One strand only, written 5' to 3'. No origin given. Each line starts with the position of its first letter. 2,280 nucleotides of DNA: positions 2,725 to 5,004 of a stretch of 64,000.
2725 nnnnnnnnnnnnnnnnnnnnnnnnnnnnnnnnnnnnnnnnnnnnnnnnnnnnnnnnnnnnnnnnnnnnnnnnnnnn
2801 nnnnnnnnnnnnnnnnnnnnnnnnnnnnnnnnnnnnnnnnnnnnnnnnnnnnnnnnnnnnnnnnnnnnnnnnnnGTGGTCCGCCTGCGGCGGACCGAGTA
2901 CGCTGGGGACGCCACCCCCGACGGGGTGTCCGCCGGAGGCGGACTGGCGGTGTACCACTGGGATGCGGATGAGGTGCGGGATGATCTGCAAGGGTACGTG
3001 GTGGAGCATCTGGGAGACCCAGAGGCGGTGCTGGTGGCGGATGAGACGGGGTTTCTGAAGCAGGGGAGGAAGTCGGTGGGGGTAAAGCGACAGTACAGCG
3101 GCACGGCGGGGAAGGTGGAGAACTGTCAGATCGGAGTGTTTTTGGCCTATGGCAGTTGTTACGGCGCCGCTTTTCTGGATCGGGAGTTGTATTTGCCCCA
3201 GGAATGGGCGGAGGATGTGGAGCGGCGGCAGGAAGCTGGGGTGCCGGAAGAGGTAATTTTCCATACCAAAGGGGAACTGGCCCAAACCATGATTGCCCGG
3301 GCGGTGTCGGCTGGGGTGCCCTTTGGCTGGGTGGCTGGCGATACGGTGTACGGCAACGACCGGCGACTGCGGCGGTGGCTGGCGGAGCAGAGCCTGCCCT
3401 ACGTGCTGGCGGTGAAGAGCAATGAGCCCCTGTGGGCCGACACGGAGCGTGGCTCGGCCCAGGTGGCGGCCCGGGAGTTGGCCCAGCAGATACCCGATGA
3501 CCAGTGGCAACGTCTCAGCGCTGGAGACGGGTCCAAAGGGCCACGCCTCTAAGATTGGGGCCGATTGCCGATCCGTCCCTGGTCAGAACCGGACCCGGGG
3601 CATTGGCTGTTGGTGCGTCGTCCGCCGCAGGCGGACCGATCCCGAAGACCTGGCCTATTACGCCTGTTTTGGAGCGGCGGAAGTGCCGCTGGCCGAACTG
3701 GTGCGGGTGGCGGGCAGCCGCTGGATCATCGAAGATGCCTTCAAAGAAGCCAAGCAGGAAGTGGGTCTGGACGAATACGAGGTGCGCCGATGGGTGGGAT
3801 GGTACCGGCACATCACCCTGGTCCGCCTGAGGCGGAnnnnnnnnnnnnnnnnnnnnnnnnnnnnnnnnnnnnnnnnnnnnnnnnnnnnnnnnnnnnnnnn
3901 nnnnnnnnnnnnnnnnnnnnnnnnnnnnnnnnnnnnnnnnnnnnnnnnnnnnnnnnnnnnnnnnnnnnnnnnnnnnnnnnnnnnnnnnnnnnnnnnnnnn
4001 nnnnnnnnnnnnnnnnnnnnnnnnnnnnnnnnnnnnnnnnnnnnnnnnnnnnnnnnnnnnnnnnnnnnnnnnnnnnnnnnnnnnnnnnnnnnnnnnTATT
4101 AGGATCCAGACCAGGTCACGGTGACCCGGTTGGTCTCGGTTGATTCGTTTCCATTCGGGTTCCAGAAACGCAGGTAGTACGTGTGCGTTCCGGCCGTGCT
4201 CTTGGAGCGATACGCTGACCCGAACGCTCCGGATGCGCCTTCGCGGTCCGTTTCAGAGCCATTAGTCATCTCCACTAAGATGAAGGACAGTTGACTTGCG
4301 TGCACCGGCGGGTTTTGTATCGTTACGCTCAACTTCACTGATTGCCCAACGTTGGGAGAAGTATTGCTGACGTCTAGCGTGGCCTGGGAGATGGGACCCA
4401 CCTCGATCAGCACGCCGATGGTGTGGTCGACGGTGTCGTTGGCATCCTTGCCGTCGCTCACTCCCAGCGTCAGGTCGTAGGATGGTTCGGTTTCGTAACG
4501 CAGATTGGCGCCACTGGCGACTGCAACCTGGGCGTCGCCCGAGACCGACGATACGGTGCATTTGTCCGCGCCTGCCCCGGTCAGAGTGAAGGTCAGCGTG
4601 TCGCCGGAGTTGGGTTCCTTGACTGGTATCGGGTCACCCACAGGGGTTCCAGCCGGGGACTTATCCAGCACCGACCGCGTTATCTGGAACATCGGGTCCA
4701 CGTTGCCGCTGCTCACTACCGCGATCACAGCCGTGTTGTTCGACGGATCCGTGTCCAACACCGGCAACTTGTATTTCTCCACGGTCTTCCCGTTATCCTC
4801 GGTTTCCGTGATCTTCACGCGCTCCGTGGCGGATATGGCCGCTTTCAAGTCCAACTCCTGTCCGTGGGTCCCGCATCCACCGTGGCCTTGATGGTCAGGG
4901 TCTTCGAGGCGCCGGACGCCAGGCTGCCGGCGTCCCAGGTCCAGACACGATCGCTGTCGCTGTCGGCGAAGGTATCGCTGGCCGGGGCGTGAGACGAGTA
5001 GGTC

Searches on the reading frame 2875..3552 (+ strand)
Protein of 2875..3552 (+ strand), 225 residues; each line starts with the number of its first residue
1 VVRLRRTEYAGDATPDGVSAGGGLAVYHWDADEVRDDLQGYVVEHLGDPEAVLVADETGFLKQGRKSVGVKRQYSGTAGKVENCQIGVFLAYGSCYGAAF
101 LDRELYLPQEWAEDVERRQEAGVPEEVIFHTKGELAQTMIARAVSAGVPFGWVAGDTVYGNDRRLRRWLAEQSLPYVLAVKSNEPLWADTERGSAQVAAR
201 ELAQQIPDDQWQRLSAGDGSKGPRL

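Call 10: search_protein_families(library=pfam, proteins=[window:2875-3552:+], max_evalue=0.01)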
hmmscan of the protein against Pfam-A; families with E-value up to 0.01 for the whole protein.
window:2875-3552:+ (225 aa): 1 family
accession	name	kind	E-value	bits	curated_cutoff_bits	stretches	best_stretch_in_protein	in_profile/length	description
PF13546.12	DDE_5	-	1.2e-42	146.8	27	1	28-196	55-224/272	DDE superfamily endonuclease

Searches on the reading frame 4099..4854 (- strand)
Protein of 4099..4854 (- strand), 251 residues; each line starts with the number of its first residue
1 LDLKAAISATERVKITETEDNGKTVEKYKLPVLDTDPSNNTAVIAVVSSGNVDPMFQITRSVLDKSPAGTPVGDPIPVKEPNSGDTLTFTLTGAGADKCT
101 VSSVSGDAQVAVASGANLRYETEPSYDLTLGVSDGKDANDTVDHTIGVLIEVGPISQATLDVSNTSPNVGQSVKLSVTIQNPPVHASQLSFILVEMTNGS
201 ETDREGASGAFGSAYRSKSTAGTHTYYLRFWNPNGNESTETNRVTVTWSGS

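Call 49: search_protein_families(library=pfam, proteins=[window:4099-4854:-], max_evalue=0.001)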
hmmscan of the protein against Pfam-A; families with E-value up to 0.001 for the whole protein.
window:4099-4854:- (251 aa): 1 family
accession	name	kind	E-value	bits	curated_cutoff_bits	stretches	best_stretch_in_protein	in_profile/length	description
PF00028.23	Cadherin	-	0.0006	20.6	28.8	0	89-143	33-83/93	Cadherin domain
